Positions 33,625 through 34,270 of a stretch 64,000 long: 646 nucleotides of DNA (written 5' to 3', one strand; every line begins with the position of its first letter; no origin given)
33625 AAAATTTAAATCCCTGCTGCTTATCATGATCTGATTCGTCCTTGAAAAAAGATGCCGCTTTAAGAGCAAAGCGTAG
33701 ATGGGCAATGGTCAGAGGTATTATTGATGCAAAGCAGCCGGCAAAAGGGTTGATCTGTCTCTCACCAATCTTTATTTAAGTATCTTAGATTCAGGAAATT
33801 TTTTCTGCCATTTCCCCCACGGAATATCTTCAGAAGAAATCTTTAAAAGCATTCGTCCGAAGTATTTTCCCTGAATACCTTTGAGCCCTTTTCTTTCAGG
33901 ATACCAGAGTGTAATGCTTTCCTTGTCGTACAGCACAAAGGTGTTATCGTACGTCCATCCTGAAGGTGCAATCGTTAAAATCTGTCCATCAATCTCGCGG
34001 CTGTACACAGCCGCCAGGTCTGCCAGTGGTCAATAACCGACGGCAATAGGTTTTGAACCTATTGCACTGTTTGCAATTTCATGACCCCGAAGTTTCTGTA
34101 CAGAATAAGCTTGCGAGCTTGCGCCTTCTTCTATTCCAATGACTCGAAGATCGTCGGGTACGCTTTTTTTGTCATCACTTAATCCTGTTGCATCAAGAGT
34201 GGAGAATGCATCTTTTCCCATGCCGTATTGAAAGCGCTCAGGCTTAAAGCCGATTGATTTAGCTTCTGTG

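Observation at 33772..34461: Third in-frame UGA: a lipoprotein with Y-U-P-L motif and a perfect downstream hairpin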

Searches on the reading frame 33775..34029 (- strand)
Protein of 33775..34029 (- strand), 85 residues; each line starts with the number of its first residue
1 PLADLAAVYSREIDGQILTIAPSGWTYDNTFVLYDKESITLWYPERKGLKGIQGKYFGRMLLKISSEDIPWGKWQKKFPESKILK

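Call 30: search_protein_representatives(protein=window:33775-34029:-)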
Query: 85 residues. Proteins with E-value up to 0.001 (for the whole library): 525; up to 1e-10: 43; up to 1e-30: 2. The best 150 are listed.
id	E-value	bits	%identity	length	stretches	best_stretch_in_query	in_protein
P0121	4.3e-31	123.0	72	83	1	4-85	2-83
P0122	5.3e-31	122.7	70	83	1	4-84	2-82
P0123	8.8e-27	109.2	31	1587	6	2-84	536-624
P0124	3.7e-23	97.6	61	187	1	1-84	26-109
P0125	5.6e-21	90.7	60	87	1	18-84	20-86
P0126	2.4e-20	88.7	63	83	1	8-72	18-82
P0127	8.2e-20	86.9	49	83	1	4-84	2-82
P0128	8.8e-20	86.8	57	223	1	1-84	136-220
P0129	1.0e-19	86.6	61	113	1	1-75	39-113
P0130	1.6e-19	86.0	68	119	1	6-68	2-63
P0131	3.3e-19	85.0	71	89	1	3-60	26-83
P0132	5.1e-19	84.4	71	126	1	4-61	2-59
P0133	1.0e-18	83.4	53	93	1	8-83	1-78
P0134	2.8e-17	78.8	51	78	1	8-85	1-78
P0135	3.8e-17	78.4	46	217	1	3-85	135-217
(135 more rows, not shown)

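Call 32: find_homologous_proteins(query=P0128, max_evalue=0.00001)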
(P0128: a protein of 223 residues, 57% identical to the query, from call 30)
Query P0128 (223 aa): 30 proteins with E <= 0.00001 among 2287 candidates.
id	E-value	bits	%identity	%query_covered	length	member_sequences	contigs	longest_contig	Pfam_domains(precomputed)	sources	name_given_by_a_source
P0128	2.1e-150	517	100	100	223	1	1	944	PF11376.14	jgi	jgi:hypothetical protein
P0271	6.3e-76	273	58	97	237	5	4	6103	PF11376.14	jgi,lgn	jgi:hypothetical protein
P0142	1.8e-67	246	62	79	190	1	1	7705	PF11376.14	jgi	jgi:hypothetical protein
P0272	1.5e-61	226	49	97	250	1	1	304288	PF11376.14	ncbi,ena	-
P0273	1.9e-61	226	49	92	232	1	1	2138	PF11376.14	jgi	jgi:hypothetical protein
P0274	4.1e-57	212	52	83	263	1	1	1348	PF11376.14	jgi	jgi:hypothetical protein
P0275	1.1e-56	210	51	84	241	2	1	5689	PF11376.14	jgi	jgi:hypothetical protein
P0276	2.1e-56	209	52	82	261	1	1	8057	PF11376.14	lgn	-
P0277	9.0e-53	197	45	94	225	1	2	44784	PF11376.14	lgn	-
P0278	1.1e-52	197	47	91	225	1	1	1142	PF11376.14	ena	-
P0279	5.3e-45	172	47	82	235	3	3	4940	PF11376.14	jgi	jgi:hypothetical protein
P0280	7.1e-42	162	57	60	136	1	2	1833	PF11376.14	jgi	-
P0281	1.3e-41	161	58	57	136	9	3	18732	PF11376.14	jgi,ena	jgi:hypothetical protein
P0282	1.3e-40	158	49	73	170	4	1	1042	PF11376.14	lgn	-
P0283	2.6e-39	153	59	55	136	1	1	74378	PF11376.14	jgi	jgi:hypothetical protein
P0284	3.1e-38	150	59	53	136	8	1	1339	PF11376.14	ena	-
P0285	5.8e-38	149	56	54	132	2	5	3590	PF11376.14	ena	-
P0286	1.2e-37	148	60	52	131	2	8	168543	PF11376.14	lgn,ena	-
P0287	1.7e-37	147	57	52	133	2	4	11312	PF11376.14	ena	-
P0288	3.2e-36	143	57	52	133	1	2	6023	PF11376.14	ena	-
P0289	2.0e-31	128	53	52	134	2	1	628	PF11376.14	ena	-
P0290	8.3e-31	126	47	60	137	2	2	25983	PF11376.14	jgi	jgi:hypothetical protein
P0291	1.9e-28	118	45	60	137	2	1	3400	PF11376.14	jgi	jgi:hypothetical protein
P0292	1.1e-27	115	51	52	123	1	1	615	PF11376.14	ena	-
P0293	1.2e-26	112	56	43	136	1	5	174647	PF11376.14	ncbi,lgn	-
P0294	4.5e-26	110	49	50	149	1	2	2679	PF11376.14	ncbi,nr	ncbi:MAG: DUF3179 domain-containing protein [Calditrichaeota bacterium]|nr:MAG: DUF3179 domain-conta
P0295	2.6e-25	108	46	52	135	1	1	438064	PF11376.14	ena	-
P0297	1.3e-23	102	39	71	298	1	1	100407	PF11376.14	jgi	jgi:hypothetical protein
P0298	1.9e-21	95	34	57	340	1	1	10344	PF11376.14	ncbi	-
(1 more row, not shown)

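Call 37: search_solved_structures(query=P0128, max_evalue=1)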
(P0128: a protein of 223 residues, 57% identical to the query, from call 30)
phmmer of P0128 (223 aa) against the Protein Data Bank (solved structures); distinct sequences matched with E-value up to 1: 2.
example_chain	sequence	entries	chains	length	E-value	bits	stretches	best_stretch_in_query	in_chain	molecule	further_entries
7ytv_A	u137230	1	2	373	0.6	13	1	115-205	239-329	Thioredoxin reductase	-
6bpy_A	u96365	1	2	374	0.61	13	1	115-205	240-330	Thioredoxin reductase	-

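Call 63: find_related_loci(query=A5, collection=metagenome_contigs, flank=1500)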
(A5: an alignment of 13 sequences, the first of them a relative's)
Query A5 (223 aa) in metagenome_contigs; peptide patterns used: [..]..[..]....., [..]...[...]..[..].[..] (x = any residue, [..] = any of these).
600 stretches matched a pattern (row limit reached: there are more); 368 encode a relative of the query (tblastn E <= 1e-3); the best 80 are kept; 79 distinct loci.
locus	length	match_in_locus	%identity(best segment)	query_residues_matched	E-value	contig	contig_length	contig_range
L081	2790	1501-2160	63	7-223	8e-89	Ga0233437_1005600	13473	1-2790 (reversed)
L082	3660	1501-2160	63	7-223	2e-88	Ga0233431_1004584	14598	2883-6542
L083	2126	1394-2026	62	16-223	3e-82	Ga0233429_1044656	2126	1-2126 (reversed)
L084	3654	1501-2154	54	7-223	5e-74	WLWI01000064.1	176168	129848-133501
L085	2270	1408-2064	53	7-223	5e-76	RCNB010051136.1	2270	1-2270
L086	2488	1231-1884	51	7-223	8e-73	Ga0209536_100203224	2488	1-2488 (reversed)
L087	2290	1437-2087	55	8-223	1e-72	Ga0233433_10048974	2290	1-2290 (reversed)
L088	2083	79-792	50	5-223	3e-72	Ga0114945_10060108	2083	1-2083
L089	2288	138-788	52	8-222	9e-71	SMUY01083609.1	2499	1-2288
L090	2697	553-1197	52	7-220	4e-69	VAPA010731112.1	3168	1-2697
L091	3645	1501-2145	50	7-220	3e-68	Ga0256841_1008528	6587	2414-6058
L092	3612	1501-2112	53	18-220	6e-68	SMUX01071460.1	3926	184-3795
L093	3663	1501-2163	52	2-221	2e-67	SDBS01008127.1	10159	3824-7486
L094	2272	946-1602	51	5-222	2e-68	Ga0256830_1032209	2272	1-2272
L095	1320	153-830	50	7-223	8e-71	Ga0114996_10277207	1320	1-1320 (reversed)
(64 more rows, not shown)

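Call 69: find_encoding_contigs(protein=P0272, flank=300, max_places=1)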
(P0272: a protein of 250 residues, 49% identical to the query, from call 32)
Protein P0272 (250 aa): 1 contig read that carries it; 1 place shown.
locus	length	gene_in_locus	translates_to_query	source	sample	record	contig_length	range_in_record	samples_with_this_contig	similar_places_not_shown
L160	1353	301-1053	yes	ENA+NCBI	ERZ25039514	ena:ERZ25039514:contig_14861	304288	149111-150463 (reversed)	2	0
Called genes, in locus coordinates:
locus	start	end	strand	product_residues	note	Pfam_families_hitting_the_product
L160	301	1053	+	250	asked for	PF11376:DUF3179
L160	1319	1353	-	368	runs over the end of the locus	PF14323:GxGYxYP_C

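Call 70: find_encoding_contigs(protein=P0277, flank=300, max_places=1)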
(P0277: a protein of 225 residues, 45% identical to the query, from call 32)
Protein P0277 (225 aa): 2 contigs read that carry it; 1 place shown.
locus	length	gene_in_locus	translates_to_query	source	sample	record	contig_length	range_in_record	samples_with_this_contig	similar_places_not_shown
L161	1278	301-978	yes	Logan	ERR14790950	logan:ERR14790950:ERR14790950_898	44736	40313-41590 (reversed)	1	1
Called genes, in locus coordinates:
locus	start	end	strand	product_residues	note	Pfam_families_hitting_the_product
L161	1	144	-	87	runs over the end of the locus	-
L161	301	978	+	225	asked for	PF11376:DUF3179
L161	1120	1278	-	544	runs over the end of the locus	-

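Call 71: find_encoding_contigs(protein=P0279, flank=300, max_places=1)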
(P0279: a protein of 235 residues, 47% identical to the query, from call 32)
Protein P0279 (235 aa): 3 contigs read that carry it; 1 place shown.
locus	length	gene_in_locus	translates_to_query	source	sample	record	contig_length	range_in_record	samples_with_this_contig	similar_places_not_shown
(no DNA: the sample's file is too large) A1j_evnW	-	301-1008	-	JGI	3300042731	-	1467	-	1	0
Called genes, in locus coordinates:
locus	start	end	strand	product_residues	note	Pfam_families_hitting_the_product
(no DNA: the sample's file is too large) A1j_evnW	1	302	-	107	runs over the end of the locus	?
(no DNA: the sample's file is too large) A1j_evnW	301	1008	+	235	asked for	PF11376:DUF3179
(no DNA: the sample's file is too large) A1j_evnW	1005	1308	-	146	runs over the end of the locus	?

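Call 72: find_encoding_contigs(protein=P0273, flank=300, max_places=1)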
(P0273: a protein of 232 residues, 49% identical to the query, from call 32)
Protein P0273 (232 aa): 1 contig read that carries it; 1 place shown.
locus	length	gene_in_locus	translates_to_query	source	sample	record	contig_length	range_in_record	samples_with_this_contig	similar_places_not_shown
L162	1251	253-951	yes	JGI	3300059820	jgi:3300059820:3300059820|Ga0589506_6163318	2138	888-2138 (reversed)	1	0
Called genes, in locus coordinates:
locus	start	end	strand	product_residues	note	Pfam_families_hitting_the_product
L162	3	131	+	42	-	?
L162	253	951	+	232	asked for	PF11376:DUF3179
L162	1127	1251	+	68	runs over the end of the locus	PF05368:NmrA, PF01370:Epimerase (weak), PF13460:NAD_binding_10 (weak)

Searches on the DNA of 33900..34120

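Call 78: search_rna_families(source=window, start=33900, end=34120, threshold=evalue, max_evalue=10)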
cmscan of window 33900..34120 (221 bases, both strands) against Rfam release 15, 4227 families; matches with E-value up to 10: 0.
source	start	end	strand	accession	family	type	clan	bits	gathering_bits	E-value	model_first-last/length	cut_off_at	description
